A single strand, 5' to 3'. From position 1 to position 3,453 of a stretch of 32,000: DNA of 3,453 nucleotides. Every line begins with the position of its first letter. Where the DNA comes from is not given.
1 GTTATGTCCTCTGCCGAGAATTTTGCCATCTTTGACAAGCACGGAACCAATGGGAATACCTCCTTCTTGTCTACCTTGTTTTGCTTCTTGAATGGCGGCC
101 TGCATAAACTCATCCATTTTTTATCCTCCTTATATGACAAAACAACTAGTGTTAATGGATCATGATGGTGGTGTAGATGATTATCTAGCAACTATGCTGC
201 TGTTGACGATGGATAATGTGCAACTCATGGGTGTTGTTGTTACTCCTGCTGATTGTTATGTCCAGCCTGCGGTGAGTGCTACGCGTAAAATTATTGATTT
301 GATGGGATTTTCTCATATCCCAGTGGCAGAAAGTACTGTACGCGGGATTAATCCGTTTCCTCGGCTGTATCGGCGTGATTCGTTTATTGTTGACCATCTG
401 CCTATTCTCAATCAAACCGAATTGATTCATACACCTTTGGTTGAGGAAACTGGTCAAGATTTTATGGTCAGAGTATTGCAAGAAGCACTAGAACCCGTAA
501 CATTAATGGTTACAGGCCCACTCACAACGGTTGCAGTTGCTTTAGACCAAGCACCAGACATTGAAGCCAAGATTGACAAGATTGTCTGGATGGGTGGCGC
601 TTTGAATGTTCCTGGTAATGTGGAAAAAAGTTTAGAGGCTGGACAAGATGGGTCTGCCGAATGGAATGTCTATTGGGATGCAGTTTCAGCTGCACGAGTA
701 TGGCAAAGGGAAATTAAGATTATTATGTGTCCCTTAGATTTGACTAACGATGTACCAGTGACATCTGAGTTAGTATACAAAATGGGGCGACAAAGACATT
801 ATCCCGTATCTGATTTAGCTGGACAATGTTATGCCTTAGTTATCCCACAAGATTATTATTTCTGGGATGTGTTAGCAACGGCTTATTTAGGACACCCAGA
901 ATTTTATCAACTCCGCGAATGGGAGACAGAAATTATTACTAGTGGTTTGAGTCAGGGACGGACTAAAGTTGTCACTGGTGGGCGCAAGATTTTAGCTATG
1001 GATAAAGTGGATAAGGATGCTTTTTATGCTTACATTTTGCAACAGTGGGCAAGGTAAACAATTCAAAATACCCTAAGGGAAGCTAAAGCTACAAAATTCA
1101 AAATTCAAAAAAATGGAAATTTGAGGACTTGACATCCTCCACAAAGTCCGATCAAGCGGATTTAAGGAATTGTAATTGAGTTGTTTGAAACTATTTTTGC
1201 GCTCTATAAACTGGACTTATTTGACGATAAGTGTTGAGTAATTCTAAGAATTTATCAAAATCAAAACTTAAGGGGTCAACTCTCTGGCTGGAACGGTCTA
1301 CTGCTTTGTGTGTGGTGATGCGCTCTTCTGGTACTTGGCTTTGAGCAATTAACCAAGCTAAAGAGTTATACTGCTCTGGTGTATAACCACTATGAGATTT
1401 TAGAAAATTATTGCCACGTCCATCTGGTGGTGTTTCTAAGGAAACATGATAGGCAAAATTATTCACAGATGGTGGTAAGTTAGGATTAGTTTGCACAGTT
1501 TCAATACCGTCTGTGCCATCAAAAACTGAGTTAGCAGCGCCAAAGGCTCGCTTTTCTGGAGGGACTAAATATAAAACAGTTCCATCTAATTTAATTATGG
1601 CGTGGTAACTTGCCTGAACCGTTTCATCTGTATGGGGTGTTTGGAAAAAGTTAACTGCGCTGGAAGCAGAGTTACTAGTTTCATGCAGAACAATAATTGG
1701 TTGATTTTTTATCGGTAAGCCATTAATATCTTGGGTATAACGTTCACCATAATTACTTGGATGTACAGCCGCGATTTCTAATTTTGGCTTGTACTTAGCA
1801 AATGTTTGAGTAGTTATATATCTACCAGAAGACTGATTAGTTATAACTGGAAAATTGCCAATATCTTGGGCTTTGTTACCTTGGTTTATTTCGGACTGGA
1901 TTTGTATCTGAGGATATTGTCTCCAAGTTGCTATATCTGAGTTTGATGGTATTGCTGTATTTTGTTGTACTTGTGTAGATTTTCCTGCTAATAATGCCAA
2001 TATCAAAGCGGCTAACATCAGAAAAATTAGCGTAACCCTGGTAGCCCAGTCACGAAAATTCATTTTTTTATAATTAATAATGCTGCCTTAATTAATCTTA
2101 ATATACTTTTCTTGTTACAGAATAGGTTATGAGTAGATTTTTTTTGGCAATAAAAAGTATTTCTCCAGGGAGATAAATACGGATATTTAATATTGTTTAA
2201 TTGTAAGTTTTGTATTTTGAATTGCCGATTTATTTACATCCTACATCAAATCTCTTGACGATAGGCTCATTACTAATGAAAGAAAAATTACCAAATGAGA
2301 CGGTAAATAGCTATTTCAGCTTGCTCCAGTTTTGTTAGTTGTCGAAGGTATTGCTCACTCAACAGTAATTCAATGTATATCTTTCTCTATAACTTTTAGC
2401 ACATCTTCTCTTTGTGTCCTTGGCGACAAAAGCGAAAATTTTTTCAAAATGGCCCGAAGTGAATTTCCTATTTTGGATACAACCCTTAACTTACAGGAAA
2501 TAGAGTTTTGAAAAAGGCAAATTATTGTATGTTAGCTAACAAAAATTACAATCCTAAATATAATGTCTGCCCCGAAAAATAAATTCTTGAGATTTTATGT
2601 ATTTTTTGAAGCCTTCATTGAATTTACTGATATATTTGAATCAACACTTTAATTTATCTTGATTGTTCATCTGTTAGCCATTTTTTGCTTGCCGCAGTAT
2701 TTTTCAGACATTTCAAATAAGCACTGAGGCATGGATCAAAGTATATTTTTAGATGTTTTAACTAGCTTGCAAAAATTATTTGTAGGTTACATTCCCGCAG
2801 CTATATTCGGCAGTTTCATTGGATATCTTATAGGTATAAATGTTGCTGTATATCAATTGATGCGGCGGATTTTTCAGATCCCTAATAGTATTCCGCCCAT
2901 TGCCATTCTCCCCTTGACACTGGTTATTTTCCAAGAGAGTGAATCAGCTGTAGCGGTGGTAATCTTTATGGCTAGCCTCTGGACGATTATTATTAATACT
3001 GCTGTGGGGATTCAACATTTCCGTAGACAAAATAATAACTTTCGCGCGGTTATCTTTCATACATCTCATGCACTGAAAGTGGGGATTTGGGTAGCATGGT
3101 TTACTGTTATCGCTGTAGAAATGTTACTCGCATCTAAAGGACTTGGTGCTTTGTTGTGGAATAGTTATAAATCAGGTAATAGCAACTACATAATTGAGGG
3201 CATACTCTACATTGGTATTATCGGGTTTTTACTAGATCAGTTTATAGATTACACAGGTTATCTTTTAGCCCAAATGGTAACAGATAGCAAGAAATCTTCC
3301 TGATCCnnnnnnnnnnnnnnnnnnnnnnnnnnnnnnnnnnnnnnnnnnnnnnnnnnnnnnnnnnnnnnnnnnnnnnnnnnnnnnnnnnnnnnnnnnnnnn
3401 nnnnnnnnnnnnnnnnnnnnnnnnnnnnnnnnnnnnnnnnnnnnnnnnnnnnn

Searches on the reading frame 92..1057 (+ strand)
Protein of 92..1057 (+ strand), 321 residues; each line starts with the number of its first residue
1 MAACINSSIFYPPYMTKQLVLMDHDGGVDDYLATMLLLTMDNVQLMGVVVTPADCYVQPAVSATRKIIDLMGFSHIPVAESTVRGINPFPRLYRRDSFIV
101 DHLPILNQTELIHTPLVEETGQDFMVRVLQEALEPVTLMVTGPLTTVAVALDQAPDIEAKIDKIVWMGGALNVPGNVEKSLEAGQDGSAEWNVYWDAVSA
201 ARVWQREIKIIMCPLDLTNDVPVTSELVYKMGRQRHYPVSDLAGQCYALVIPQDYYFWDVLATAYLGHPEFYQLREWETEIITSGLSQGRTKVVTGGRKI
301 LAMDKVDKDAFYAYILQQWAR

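Call 28: search_protein_families(library=pfam, proteins=[window:92-1057:+], max_evalue=0.001)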
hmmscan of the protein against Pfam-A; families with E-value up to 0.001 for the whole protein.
window:92-1057:+ (321 aa): 1 family
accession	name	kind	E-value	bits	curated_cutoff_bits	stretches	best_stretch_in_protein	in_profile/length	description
PF01156.24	IU_nuc_hydro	-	1.5e-49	169.7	34.2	1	20-312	1-296/297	Inosine-uridine preferring nucleoside hydrolase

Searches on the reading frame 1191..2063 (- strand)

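Call 28: search_protein_families(library=pfam, proteins=[window:1191-2063:-], max_evalue=0.001)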
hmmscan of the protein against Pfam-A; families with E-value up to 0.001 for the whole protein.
window:1191-2063:- (290 aa): 1 family
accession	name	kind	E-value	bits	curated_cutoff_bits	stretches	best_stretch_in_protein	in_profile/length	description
PF01510.30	Amidase_2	-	1.7e-14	54.7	26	1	123-264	7-129/131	N-acetylmuramoyl-L-alanine amidase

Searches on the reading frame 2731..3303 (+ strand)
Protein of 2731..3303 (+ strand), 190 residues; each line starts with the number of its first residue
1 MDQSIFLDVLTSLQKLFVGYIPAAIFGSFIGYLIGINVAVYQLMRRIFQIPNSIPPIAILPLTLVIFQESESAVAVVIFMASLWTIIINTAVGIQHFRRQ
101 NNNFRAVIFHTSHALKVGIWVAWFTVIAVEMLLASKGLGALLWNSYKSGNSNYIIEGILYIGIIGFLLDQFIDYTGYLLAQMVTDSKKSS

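Call 28: search_protein_families(library=pfam, proteins=[window:2731-3303:+], max_evalue=0.001)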
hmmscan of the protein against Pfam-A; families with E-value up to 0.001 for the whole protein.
window:2731-3303:+ (190 aa): 1 family
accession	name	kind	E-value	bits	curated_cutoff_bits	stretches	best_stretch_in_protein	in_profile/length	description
PF00528.27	BPD_transp_1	-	2.3e-08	34.5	26.4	1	27-98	1-80/184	Binding-protein-dependent transport system inner membrane component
